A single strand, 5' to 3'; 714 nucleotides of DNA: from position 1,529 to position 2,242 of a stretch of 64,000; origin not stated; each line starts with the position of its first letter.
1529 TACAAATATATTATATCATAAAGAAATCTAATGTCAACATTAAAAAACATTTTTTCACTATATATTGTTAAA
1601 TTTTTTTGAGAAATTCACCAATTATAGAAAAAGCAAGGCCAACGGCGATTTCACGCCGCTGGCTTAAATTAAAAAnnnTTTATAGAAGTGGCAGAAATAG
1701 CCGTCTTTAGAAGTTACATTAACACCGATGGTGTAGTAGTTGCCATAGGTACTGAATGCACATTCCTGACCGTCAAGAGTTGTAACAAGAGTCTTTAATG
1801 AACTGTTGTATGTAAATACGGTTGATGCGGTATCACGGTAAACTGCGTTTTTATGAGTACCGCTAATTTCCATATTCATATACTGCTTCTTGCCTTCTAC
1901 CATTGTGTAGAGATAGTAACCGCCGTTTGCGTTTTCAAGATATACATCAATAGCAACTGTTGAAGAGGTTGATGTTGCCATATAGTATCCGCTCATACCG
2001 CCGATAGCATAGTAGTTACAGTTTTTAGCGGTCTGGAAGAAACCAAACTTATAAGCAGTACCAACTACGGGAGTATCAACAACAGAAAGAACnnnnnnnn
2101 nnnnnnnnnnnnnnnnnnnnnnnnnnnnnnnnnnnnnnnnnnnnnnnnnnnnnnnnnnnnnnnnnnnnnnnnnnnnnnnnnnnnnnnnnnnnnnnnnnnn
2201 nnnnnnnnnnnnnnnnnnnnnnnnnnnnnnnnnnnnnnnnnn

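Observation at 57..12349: Candidate extracellular nucleic-acid capture, digestion and uptake locus built around a CUT1-type ABC importer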

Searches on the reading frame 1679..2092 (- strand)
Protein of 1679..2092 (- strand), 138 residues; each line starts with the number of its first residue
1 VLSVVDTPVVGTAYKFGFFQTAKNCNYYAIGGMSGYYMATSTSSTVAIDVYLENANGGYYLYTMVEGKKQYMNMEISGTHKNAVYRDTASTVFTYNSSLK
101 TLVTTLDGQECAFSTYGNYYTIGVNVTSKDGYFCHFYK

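Call 72: search_solved_structures(query=A5, max_evalue=1)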
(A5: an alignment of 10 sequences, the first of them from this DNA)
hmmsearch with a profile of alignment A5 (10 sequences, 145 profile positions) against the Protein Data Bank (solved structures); distinct sequences matched with E-value up to 1: 3.
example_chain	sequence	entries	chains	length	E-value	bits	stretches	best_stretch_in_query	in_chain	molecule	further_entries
8v8b_A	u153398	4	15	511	0.046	16.9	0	82-108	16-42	Portal protein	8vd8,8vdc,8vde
7o3j_B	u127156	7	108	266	0.055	16.7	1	40-112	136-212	TrwF protein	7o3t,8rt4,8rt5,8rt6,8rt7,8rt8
1n47_A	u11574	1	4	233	0.12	15.5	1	82-124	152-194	Isolectin B4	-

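Call 73: search_protein_families(library=pfam, alignment_id=A5, max_evalue=1)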
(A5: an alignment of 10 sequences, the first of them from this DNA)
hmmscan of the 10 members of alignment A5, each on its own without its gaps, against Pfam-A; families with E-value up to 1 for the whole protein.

A. member 1, seq(138 aa): 0 families

B. families by the number of members that match (of 10 scanned): 11 families
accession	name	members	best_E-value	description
PF25174.1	Beta-prop_THOC3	2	0.023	THOC3 beta-propeller domain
PF22367.1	FlgE_3rd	1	0.023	Flagellar hook protein FlgE, third domain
PF06525.17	SoxE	1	0.027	Sulfocyanin (SoxE) domain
PF17475.7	Binary_toxB_2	1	0.059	Clostridial binary toxin B/anthrax toxin PA domain 2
PF14603.12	hSH3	1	0.06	Helically-extended SH3 domain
PF14370.11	Topo_C_assoc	1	0.12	C-terminal topoisomerase domain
PF19369.4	DUF5944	1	0.14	Family of unknown function (DUF5944)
PF24109.1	DUF7384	1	0.17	Family of unknown function (DUF7384)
PF25784.1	BigA_N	1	0.31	BigA and YdbA N-terminal beta barrel domain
PF15702.11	HPS6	1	0.36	Hermansky-Pudlak syndrome 6 protein N-terminal domain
PF08787.18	Alginate_lyase2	1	0.37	Alginate lyase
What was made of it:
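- Tried and rejected: Profile searches of its C-terminal module against PDB and Pfam found nothing (calls 72, 73).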
